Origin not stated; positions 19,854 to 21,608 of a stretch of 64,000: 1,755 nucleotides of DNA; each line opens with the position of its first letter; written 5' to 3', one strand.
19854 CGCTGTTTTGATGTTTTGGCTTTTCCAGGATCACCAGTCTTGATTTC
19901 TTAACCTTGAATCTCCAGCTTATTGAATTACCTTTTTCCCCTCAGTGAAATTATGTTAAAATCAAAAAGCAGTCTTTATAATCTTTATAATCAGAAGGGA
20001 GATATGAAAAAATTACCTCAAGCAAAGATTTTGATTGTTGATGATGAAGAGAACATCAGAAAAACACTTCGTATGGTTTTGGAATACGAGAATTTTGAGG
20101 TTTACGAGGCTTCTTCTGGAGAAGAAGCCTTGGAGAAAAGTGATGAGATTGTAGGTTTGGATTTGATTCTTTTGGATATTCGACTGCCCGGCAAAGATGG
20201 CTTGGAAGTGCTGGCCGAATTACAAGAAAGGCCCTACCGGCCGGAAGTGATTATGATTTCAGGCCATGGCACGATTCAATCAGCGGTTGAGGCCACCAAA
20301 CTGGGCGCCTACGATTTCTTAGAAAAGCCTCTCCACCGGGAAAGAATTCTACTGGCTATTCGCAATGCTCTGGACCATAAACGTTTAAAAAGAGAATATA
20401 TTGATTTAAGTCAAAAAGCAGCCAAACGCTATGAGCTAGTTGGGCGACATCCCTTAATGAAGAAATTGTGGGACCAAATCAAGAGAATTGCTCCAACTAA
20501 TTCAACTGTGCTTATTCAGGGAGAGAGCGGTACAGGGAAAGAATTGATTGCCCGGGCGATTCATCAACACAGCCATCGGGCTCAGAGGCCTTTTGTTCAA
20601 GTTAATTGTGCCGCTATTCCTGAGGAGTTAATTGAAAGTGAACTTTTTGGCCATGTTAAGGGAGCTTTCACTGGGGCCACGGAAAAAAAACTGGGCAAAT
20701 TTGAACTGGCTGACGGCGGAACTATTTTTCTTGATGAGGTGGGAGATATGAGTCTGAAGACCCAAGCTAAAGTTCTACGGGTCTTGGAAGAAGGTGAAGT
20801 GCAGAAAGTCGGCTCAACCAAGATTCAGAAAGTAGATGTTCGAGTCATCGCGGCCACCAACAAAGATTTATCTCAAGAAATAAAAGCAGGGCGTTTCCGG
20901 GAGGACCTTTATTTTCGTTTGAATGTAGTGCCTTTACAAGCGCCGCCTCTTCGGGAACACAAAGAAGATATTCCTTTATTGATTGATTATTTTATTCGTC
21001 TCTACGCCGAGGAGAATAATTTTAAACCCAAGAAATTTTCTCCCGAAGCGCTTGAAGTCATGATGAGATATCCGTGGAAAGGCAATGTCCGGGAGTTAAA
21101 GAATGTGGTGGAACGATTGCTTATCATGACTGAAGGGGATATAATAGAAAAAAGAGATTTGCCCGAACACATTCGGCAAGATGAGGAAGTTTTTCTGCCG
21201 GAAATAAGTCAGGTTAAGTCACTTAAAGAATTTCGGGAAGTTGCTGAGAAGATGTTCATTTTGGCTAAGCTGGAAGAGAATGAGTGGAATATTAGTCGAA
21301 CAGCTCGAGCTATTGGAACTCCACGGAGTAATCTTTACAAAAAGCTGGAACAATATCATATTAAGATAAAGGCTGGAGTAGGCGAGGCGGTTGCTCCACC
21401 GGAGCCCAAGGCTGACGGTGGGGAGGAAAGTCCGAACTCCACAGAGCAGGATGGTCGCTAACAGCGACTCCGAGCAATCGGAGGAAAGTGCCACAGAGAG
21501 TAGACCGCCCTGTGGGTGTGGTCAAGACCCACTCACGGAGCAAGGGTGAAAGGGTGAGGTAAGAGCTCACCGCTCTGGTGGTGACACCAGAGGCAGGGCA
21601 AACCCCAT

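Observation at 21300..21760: RNase P RNA gene overlapping the 3' end of the sigma-54 regulator CDS, with its own internal promoter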

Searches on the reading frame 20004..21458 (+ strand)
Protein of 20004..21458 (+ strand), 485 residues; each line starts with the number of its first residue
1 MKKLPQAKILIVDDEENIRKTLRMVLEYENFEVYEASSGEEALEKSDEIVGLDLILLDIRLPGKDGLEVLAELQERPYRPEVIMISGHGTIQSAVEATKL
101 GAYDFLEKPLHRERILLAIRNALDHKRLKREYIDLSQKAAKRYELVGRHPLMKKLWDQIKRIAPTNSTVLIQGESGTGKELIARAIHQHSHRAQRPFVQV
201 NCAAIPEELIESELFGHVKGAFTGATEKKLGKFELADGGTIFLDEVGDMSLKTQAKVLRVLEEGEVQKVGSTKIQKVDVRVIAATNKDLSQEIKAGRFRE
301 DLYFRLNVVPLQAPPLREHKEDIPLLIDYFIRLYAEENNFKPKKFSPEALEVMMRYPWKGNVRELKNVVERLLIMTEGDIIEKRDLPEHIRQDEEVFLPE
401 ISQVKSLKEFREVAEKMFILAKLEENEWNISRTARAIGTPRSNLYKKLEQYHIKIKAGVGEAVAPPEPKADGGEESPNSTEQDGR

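Call 4: search_protein_families(library=pfam, proteins=[window:20004-21458:+])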
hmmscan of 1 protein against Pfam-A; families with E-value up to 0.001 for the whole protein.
window:20004-21458:+ (485 aa): 12 families
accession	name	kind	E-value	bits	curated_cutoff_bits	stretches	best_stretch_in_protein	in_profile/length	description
PF00158.32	Sigma54_activat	-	2.6e-76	255.4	20.2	1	145-311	1-167/168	Sigma-54 interaction domain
PF00072.30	Response_reg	-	1.1e-29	103.2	30.2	1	9-119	1-110/111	Response regulator receiver domain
PF25601.1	AAA_lid_14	-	1.3e-28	99.1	27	1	317-394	1-78/87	AAA+ ATPase lid domain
PF14532.12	Sigma54_activ_2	-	3.9e-23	82.6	25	1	146-316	1-138/138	Sigma-54 interaction domain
PF02954.25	HTH_8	-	1.6e-09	37.8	22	1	411-451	2-42/42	Bacterial regulatory protein, Fis family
PF07728.20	AAA_5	-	8.1e-09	36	22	1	169-287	2-123/139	AAA domain (dynein-related subfamily)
PF00004.35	AAA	-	2.6e-08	34.8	21.2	1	169-305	1-130/131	ATPase family associated with various cellular activities (AAA)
PF07724.20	AAA_2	-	4.1e-06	27.4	27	1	167-297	4-135/166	AAA domain (Cdc48 subfamily)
PF13191.12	AAA_16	-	2.8e-05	25.1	32.6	1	144-205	1-63/167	AAA ATPase domain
PF00493.29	MCM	-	0.0002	21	23.3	1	165-288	56-174/224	MCM P-loop domain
PF07726.17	AAA_3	-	0.00049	20.4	27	1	169-286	2-111/131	ATPase family associated with various cellular activities (AAA)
PF01078.27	Mg_chelatase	-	0.00055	19.8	20.3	0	224-286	93-157/207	Magnesium chelatase, subunit ChlI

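Call 6: find_homologous_proteins(query=window:20004-21458:+)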
Query window:20004-21458:+ (485 aa): 8000 proteins with E <= 0.001 among 8000 candidates; the best 120 are listed.
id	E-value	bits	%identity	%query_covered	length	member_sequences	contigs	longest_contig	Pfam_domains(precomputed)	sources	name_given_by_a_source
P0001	0.0e+0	1053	99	100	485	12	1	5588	PF00158.33,PF07724.21,PF25601.2,PF02954.26,PF00004.36,PF14532.13,PF07728.21,PF00072.31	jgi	-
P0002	3.4e-271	918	86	100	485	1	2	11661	PF00158.33,PF07724.21,PF25601.2,PF02954.26,PF00004.36,PF14532.13,PF07728.21,PF00072.31,PF01078.28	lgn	-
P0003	9.2e-265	897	85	100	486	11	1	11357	PF00158.33,PF07724.21,PF25601.2,PF02954.26,PF00004.36,PF14532.13,PF07728.21,PF00072.31,PF01078.28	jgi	-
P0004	1.5e-244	830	77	100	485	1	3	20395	PF00158.33,PF25601.2,PF02954.26,PF00004.36,PF14532.13,PF07728.21,PF00072.31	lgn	-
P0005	7.2e-243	825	77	100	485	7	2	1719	PF00158.33,PF25601.2,PF02954.26,PF00004.36,PF14532.13,PF07728.21,PF00072.31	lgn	-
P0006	1.4e-242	824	77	100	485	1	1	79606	PF00158.33,PF25601.2,PF02954.26,PF00004.36,PF14532.13,PF07728.21,PF00072.31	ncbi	-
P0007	1.0e-238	811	74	100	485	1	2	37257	PF00158.33,PF07724.21,PF25601.2,PF02954.26,PF00004.36,PF14532.13,PF07728.21,PF00072.31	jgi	-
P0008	5.5e-238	808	75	99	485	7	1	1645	PF00158.33,PF07724.21,PF25601.2,PF02954.26,PF00004.36,PF14532.13,PF07728.21,PF00072.31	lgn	-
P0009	5.6e-238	808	76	100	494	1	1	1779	PF00158.33,PF07724.21,PF25601.2,PF02954.26,PF00004.36,PF14532.13,PF07728.21,PF00072.31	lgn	-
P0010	6.9e-238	808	74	100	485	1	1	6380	PF00158.33,PF07724.21,PF25601.2,PF02954.26,PF00004.36,PF14532.13,PF07728.21,PF00072.31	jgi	-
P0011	1.3e-237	807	74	100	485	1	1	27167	PF00158.33,PF07724.21,PF25601.2,PF02954.26,PF00004.36,PF14532.13,PF07728.21,PF00072.31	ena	-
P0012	2.4e-237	806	74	100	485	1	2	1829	PF00158.33,PF07724.21,PF25601.2,PF02954.26,PF00004.36,PF14532.13,PF07728.21,PF00072.31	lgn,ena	-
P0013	3.2e-237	806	74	100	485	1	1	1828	PF00158.33,PF07724.21,PF25601.2,PF02954.26,PF00004.36,PF14532.13,PF07728.21,PF00072.31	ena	-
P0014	6.0e-237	805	74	100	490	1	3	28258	PF00158.33,PF07724.21,PF25601.2,PF02954.26,PF00004.36,PF14532.13,PF07728.21,PF00072.31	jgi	jgi:two-component system nitrogen regulation response regulator NtrX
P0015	9.0e-237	804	75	100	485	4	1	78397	PF00158.33,PF07724.21,PF25601.2,PF02954.26,PF00004.36,PF14532.13,PF07728.21,PF00072.31,PF01078.28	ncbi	-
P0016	1.4e-236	804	74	99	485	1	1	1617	PF00158.33,PF07724.21,PF25601.2,PF02954.26,PF00004.36,PF14532.13,PF07728.21,PF00072.31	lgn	-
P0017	3.0e-236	803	75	99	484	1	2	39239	PF00158.33,PF07724.21,PF25601.2,PF02954.26,PF00004.36,PF14532.13,PF07728.21,PF00072.31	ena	-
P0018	3.0e-236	803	74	99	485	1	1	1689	PF00158.33,PF07724.21,PF25601.2,PF02954.26,PF00004.36,PF14532.13,PF07728.21,PF00072.31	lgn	-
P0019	3.3e-236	803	74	99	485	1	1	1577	PF00158.33,PF07724.21,PF25601.2,PF02954.26,PF00004.36,PF14532.13,PF07728.21,PF00072.31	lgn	-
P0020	3.6e-236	802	74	100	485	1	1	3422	PF00158.33,PF07724.21,PF25601.2,PF02954.26,PF00004.36,PF14532.13,PF07728.21,PF00072.31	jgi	-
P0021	4.5e-236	802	74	99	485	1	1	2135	PF00158.33,PF07724.21,PF25601.2,PF02954.26,PF00004.36,PF14532.13,PF07728.21,PF00072.31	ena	-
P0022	6.2e-236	802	73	100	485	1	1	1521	PF00158.33,PF07724.21,PF25601.2,PF02954.26,PF00004.36,PF14532.13,PF07728.21,PF00072.31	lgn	-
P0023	7.1e-236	802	75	100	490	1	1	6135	PF00158.33,PF07724.21,PF25601.2,PF02954.26,PF00004.36,PF14532.13,PF07728.21,PF00072.31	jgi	-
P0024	8.7e-236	801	74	99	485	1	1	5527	PF00158.33,PF07724.21,PF25601.2,PF02954.26,PF00004.36,PF14532.13,PF07728.21,PF00072.31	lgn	-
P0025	8.7e-236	801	73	100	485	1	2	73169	PF00158.33,PF07724.21,PF25601.2,PF02954.26,PF00004.36,PF14532.13,PF07728.21,PF00072.31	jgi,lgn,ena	-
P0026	1.3e-235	801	73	100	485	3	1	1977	PF00158.33,PF07724.21,PF25601.2,PF02954.26,PF00004.36,PF14532.13,PF07728.21,PF00072.31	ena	-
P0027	1.7e-235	800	75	100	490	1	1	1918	PF00158.33,PF07724.21,PF25601.2,PF02954.26,PF00004.36,PF14532.13,PF07728.21,PF00072.31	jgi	-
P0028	2.4e-235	800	75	100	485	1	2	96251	PF00158.33,PF07724.21,PF25601.2,PF02954.26,PF00004.36,PF14532.13,PF07728.21,PF00072.31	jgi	-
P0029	3.4e-235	799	73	100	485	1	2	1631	PF00158.33,PF07724.21,PF25601.2,PF02954.26,PF00004.36,PF14532.13,PF07728.21,PF00072.31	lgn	-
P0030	3.9e-235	799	75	98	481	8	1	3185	PF00158.33,PF07724.21,PF25601.2,PF02954.26,PF07726.18,PF00004.36,PF14532.13,PF07728.21,PF00072.31,PF01078.28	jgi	-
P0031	4.7e-235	799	74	100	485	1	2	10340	PF00158.33,PF07724.21,PF25601.2,PF02954.26,PF00004.36,PF14532.13,PF07728.21,PF00072.31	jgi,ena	-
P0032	4.8e-235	799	74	100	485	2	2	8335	PF00158.33,PF07724.21,PF25601.2,PF02954.26,PF00004.36,PF14532.13,PF07728.21,PF00072.31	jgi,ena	-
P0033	1.6e-234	797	74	100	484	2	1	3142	PF00158.33,PF07724.21,PF25601.2,PF02954.26,PF00004.36,PF14532.13,PF07728.21,PF00072.31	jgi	-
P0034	1.6e-234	797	74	100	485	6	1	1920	PF00158.33,PF07724.21,PF25601.2,PF02954.26,PF00004.36,PF14532.13,PF07728.21,PF00072.31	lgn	-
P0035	2.1e-234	797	74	100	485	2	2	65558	PF00158.33,PF07724.21,PF25601.2,PF02954.26,PF00004.36,PF14532.13,PF07728.21,PF00072.31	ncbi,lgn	-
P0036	5.3e-234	795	75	100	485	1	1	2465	PF00158.33,PF25601.2,PF02954.26,PF00004.36,PF14532.13,PF07728.21,PF00072.31,PF01078.28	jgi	-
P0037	7.9e-234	795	74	99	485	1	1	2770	PF00158.33,PF07724.21,PF25601.2,PF02954.26,PF00004.36,PF14532.13,PF07728.21,PF00072.31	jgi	-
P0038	8.0e-234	795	75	100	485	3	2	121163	PF00158.33,PF07724.21,PF25601.2,PF02954.26,PF00004.36,PF14532.13,PF07728.21,PF00072.31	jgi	-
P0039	8.2e-234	795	75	100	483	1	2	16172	PF00158.33,PF07724.21,PF25601.2,PF02954.26,PF00004.36,PF14532.13,PF07728.21,PF00072.31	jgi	-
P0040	1.2e-233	794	74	100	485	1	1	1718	PF00158.33,PF07724.21,PF25601.2,PF02954.26,PF00004.36,PF14532.13,PF07728.21,PF00072.31,PF01078.28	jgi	-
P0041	1.6e-233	794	73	99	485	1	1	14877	PF00158.33,PF07724.21,PF25601.2,PF02954.26,PF00004.36,PF14532.13,PF07728.21,PF00072.31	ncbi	-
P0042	2.2e-233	793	75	100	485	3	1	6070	PF00158.33,PF07724.21,PF25601.2,PF02954.26,PF00004.36,PF14532.13,PF07728.21,PF00072.31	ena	-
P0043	2.2e-233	793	74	98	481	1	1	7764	PF00158.33,PF07724.21,PF25601.2,PF02954.26,PF07726.18,PF00004.36,PF14532.13,PF07728.21,PF00072.31,PF01078.28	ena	-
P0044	2.2e-233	793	75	100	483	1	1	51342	PF00158.33,PF07724.21,PF25601.2,PF02954.26,PF00004.36,PF14532.13,PF07728.21,PF00072.31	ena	-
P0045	3.9e-233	792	75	99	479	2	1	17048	PF00158.33,PF07724.21,PF25601.2,PF02954.26,PF00004.36,PF14532.13,PF07728.21,PF00072.31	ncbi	-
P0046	4.1e-233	792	75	100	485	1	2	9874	PF00158.33,PF07724.21,PF25601.2,PF02954.26,PF07726.18,PF00493.30,PF00004.36,PF14532.13,PF07728.21,PF00072.31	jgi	-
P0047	4.3e-233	792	75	100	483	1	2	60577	PF00158.33,PF07724.21,PF25601.2,PF02954.26,PF00004.36,PF14532.13,PF07728.21,PF00072.31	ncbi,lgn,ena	-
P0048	6.2e-233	792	74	100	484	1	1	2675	PF00158.33,PF07724.21,PF25601.2,PF02954.26,PF00004.36,PF14532.13,PF07728.21,PF00072.31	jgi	-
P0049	6.9e-233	792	75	100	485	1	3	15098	PF00158.33,PF07724.21,PF25601.2,PF02954.26,PF07726.18,PF00493.30,PF00004.36,PF14532.13,PF07728.21,PF00072.31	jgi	jgi:two-component system nitrogen regulation response regulator NtrX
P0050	1.1e-232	791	74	99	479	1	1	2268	PF00158.33,PF07724.21,PF25601.2,PF02954.26,PF00004.36,PF14532.13,PF07728.21,PF00072.31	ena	-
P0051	1.1e-232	791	75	100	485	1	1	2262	PF00158.33,PF07724.21,PF25601.2,PF02954.26,PF00004.36,PF14532.13,PF07728.21,PF00072.31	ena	-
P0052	1.2e-232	791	75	100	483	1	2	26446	PF00158.33,PF07724.21,PF25601.2,PF02954.26,PF00004.36,PF14532.13,PF07728.21,PF00072.31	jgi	-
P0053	2.3e-232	790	74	100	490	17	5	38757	PF00158.33,PF07724.21,PF25601.2,PF02954.26,PF00004.36,PF14532.13,PF07728.21,PF00072.31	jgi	jgi:two-component system nitrogen regulation response regulator NtrX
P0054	3.6e-232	789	74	100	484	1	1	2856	PF00158.33,PF07724.21,PF25601.2,PF02954.26,PF00004.36,PF14532.13,PF07728.21,PF00072.31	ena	-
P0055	3.9e-232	789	75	99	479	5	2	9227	PF00158.33,PF07724.21,PF25601.2,PF02954.26,PF00004.36,PF14532.13,PF07728.21,PF00072.31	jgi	jgi:two-component system nitrogen regulation response regulator NtrX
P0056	4.4e-232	789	74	100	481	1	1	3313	PF00158.33,PF07724.21,PF25601.2,PF02954.26,PF07726.18,PF00004.36,PF14532.13,PF07728.21,PF00072.31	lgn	-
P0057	4.9e-232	789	75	100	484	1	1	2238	PF00158.33,PF07724.21,PF25601.2,PF02954.26,PF07726.18,PF00493.30,PF00004.36,PF14532.13,PF07728.21,PF00072.31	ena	-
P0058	5.0e-232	789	75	100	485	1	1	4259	PF00158.33,PF07724.21,PF25601.2,PF02954.26,PF07726.18,PF00004.36,PF14532.13,PF07728.21,PF00072.31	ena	-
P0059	5.8e-232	789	74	100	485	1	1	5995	PF00158.33,PF07724.21,PF25601.2,PF02954.26,PF00004.36,PF14532.13,PF07728.21,PF00072.31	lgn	-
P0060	6.8e-232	788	75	100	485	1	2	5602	PF00158.33,PF07724.21,PF25601.2,PF02954.26,PF07726.18,PF00004.36,PF14532.13,PF07728.21,PF00072.31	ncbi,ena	-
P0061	7.4e-232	788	75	100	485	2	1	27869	PF00158.33,PF07724.21,PF25601.2,PF02954.26,PF07726.18,PF00004.36,PF14532.13,PF07728.21,PF00072.31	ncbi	-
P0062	8.5e-232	788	73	99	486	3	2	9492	PF00158.33,PF25601.2,PF02954.26,PF00004.36,PF14532.13,PF07728.21,PF00072.31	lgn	-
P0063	9.5e-232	788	74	98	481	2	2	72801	PF00158.33,PF07724.21,PF25601.2,PF02954.26,PF00004.36,PF14532.13,PF07728.21,PF00072.31,PF01078.28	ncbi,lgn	-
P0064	1.2e-231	788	74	100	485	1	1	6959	PF00158.33,PF07724.21,PF25601.2,PF02954.26,PF00493.30,PF00004.36,PF14532.13,PF07728.21,PF00072.31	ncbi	-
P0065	1.3e-231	788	74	100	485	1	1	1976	PF00158.33,PF07724.21,PF25601.2,PF02954.26,PF00004.36,PF14532.13,PF07728.21,PF00072.31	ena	-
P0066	1.6e-231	787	73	100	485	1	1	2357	PF00158.33,PF07724.21,PF25601.2,PF02954.26,PF00004.36,PF14532.13,PF07728.21,PF00072.31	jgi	jgi:two-component system nitrogen regulation response regulator NtrX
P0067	2.6e-231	786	74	100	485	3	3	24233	PF00158.33,PF07724.21,PF25601.2,PF02954.26,PF00004.36,PF14532.13,PF07728.21,PF00072.31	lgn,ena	-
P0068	3.2e-231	786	73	100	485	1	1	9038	PF00158.33,PF07724.21,PF25601.2,PF02954.26,PF00004.36,PF14532.13,PF07728.21,PF00072.31,PF01078.28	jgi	jgi:two-component system nitrogen regulation response regulator NtrX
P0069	3.4e-231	786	72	100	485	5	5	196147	PF00158.33,PF07724.21,PF25601.2,PF02954.26,PF00004.36,PF14532.13,PF07728.21,PF00072.31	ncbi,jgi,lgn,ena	-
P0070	3.9e-231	786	73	100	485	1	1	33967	PF00158.33,PF07724.21,PF25601.2,PF02954.26,PF00004.36,PF14532.13,PF07728.21,PF00072.31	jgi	jgi:two-component system nitrogen regulation response regulator NtrX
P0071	4.8e-231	786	74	100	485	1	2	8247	PF00158.33,PF07724.21,PF25601.2,PF02954.26,PF07726.18,PF00493.30,PF00004.36,PF14532.13,PF07728.21,PF00072.31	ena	-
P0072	5.3e-231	785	75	100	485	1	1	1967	PF00158.33,PF07724.21,PF25601.2,PF02954.26,PF07726.18,PF00493.30,PF00004.36,PF14532.13,PF07728.21,PF00072.31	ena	-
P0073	8.2e-231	785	75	100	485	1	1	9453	PF00158.33,PF07724.21,PF25601.2,PF02954.26,PF07726.18,PF00004.36,PF14532.13,PF07728.21,PF00072.31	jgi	-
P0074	8.2e-231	785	74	100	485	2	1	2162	PF00158.33,PF07724.21,PF25601.2,PF02954.26,PF00004.36,PF14532.13,PF07728.21,PF00072.31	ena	-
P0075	9.0e-231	785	74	100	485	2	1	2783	PF00158.33,PF07724.21,PF25601.2,PF02954.26,PF00004.36,PF14532.13,PF07728.21,PF00072.31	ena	-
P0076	1.0e-230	785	74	100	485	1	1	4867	PF00158.33,PF07724.21,PF25601.2,PF02954.26,PF00004.36,PF14532.13,PF07728.21,PF00072.31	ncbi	-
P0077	1.1e-230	784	72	100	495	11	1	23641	PF00158.33,PF07724.21,PF25601.2,PF02954.26,PF00004.36,PF14532.13,PF07728.21,PF00072.31,PF01078.28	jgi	-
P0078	1.5e-230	784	74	100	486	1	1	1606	PF00158.33,PF07724.21,PF25601.2,PF02954.26,PF07726.18,PF00493.30,PF00004.36,PF14532.13,PF07728.21,PF00072.31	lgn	-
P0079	1.7e-230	784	73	100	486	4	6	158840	PF00158.33,PF25601.2,PF02954.26,PF07726.18,PF00004.36,PF14532.13,PF07728.21,PF00072.31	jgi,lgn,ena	-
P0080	1.7e-230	784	74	100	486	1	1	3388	PF00158.33,PF07724.21,PF25601.2,PF02954.26,PF00493.30,PF00004.36,PF14532.13,PF07728.21,PF00072.31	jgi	-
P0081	1.9e-230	784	72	99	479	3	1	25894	PF00158.33,PF07724.21,PF25601.2,PF02954.26,PF00004.36,PF14532.13,PF07728.21,PF00072.31,PF01078.28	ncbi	-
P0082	2.0e-230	784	74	100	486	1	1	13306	PF00158.33,PF07724.21,PF25601.2,PF02954.26,PF07726.18,PF00004.36,PF14532.13,PF07728.21,PF00072.31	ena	-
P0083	2.1e-230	784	74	100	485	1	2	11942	PF00158.33,PF07724.21,PF25601.2,PF02954.26,PF07726.18,PF00004.36,PF14532.13,PF07728.21,PF00072.31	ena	-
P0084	2.1e-230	783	73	100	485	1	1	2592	PF00158.33,PF07724.21,PF25601.2,PF02954.26,PF00004.36,PF14532.13,PF07728.21,PF00072.31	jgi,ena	-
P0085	2.3e-230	783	74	100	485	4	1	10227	PF00158.33,PF07724.21,PF25601.2,PF02954.26,PF00004.36,PF14532.13,PF07728.21,PF00072.31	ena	-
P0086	2.4e-230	783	74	100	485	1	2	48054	PF00158.33,PF07724.21,PF25601.2,PF02954.26,PF00004.36,PF14532.13,PF07728.21,PF00072.31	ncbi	-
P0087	2.4e-230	783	72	100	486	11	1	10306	PF00158.33,PF25601.2,PF02954.26,PF00493.30,PF00004.36,PF14532.13,PF07728.21,PF00072.31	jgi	jgi:two-component system nitrogen regulation response regulator NtrX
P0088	2.8e-230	783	74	100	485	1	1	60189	PF00158.33,PF07724.21,PF25601.2,PF02954.26,PF07726.18,PF00004.36,PF14532.13,PF07728.21,PF00072.31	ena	-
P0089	3.1e-230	783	74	100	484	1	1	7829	PF00158.33,PF07724.21,PF25601.2,PF02954.26,PF00004.36,PF14532.13,PF07728.21,PF00072.31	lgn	-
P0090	3.2e-230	783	74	100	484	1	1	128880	PF00158.33,PF07724.21,PF25601.2,PF02954.26,PF00004.36,PF14532.13,PF07728.21,PF00072.31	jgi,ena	-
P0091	3.3e-230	783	73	100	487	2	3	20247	PF00158.33,PF07724.21,PF25601.2,PF02954.26,PF00004.36,PF14532.13,PF07728.21,PF00072.31,PF01078.28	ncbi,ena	-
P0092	3.6e-230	783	73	100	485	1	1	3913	PF00158.33,PF07724.21,PF25601.2,PF02954.26,PF00004.36,PF14532.13,PF07728.21,PF00072.31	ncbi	-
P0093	3.8e-230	783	74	100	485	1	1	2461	PF00158.33,PF07724.21,PF25601.2,PF02954.26,PF07726.18,PF00004.36,PF14532.13,PF07728.21,PF00072.31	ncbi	-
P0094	4.1e-230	783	72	99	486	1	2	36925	PF00158.33,PF25601.2,PF02954.26,PF07726.18,PF00004.36,PF14532.13,PF07728.21,PF00072.31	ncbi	-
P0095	4.4e-230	782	74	100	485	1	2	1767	PF00158.33,PF07724.21,PF25601.2,PF02954.26,PF07726.18,PF00493.30,PF00004.36,PF14532.13,PF07728.21,PF00072.31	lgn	-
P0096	4.4e-230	782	74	100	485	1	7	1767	PF00158.33,PF07724.21,PF25601.2,PF02954.26,PF07726.18,PF00493.30,PF00004.36,PF14532.13,PF07728.21,PF00072.31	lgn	-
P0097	4.5e-230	782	74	100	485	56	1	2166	PF00158.33,PF07724.21,PF25601.2,PF02954.26,PF07726.18,PF00004.36,PF14532.13,PF07728.21,PF00072.31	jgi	-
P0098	4.5e-230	782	74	100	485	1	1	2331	PF00158.33,PF07724.21,PF25601.2,PF02954.26,PF07726.18,PF00493.30,PF00004.36,PF14532.13,PF07728.21,PF00072.31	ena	-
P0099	4.9e-230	782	74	100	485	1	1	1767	PF00158.33,PF07724.21,PF25601.2,PF02954.26,PF07726.18,PF00493.30,PF00004.36,PF14532.13,PF07728.21,PF00072.31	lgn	-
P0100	5.2e-230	782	74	100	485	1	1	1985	PF00158.33,PF07724.21,PF25601.2,PF02954.26,PF07726.18,PF00004.36,PF14532.13,PF07728.21,PF00072.31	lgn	-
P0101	6.7e-230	782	74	100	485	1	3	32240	PF00158.33,PF07724.21,PF25601.2,PF02954.26,PF00004.36,PF14532.13,PF07728.21,PF00072.31,PF01078.28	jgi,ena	-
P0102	8.5e-230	781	74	100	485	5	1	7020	PF00158.33,PF07724.21,PF25601.2,PF02954.26,PF00004.36,PF14532.13,PF07728.21,PF00072.31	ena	-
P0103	8.9e-230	781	74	100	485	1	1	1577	PF00158.33,PF07724.21,PF25601.2,PF02954.26,PF07726.18,PF00004.36,PF14532.13,PF07728.21,PF00072.31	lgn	-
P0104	1.0e-229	781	74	100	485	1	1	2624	PF00158.33,PF07724.21,PF25601.2,PF02954.26,PF07726.18,PF00493.30,PF00004.36,PF14532.13,PF07728.21,PF00072.31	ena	-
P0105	1.0e-229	781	73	99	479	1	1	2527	PF00158.33,PF07724.21,PF25601.2,PF02954.26,PF00004.36,PF14532.13,PF07728.21,PF00072.31,PF01078.28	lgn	-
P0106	1.2e-229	781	75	94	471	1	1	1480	PF00158.33,PF07724.21,PF25601.2,PF02954.26,PF00004.36,PF14532.13,PF07728.21,PF00072.31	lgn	-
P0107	1.6e-229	781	73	100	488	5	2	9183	PF00158.33,PF07724.21,PF25601.2,PF02954.26,PF00004.36,PF14532.13,PF07728.21,PF00072.31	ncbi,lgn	-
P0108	1.6e-229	781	74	100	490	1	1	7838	PF00158.33,PF07724.21,PF25601.2,PF02954.26,PF00004.36,PF14532.13,PF07728.21,PF00072.31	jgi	jgi:two-component system nitrogen regulation response regulator NtrX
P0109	1.8e-229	780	74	100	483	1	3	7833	PF00158.33,PF07724.21,PF25601.2,PF02954.26,PF00004.36,PF14532.13,PF07728.21,PF00072.31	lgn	-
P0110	1.8e-229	780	73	100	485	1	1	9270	PF00158.33,PF07724.21,PF25601.2,PF02954.26,PF00004.36,PF14532.13,PF07728.21,PF00072.31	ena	-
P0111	2.0e-229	780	74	100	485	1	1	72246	PF00158.33,PF07724.21,PF25601.2,PF02954.26,PF07726.18,PF00004.36,PF14532.13,PF07728.21,PF00072.31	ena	-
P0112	2.3e-229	780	73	100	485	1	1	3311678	PF00158.33,PF07724.21,PF25601.2,PF02954.26,PF00004.36,PF14532.13,PF07728.21,PF00072.31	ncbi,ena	-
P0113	2.3e-229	780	74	100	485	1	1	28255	PF00158.33,PF07724.21,PF25601.2,PF02954.26,PF07726.18,PF00004.36,PF14532.13,PF07728.21,PF00072.31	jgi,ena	-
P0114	2.4e-229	780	74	100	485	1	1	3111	PF00158.33,PF07724.21,PF25601.2,PF02954.26,PF00004.36,PF14532.13,PF07728.21,PF00072.31,PF01078.28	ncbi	-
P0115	2.6e-229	780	74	100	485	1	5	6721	PF00158.33,PF07724.21,PF25601.2,PF02954.26,PF00004.36,PF14532.13,PF07728.21,PF00072.31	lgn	-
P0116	2.8e-229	780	74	100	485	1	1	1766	PF00158.33,PF07724.21,PF25601.2,PF02954.26,PF00493.30,PF00004.36,PF14532.13,PF07728.21,PF00072.31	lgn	-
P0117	3.0e-229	780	72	100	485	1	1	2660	PF00158.33,PF07724.21,PF25601.2,PF02954.26,PF00004.36,PF14532.13,PF07728.21,PF00072.31,PF01078.28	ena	-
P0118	3.0e-229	780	74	100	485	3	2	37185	PF00158.33,PF07724.21,PF25601.2,PF02954.26,PF00004.36,PF14532.13,PF07728.21,PF00072.31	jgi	jgi:two-component system nitrogen regulation response regulator NtrX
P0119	3.1e-229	780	74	100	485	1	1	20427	PF00158.33,PF07724.21,PF25601.2,PF02954.26,PF00004.36,PF14532.13,PF07728.21,PF00072.31,PF01078.28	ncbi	-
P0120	3.6e-229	779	73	100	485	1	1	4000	PF00158.33,PF07724.21,PF25601.2,PF02954.26,PF00004.36,PF14532.13,PF07728.21,PF00072.31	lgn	-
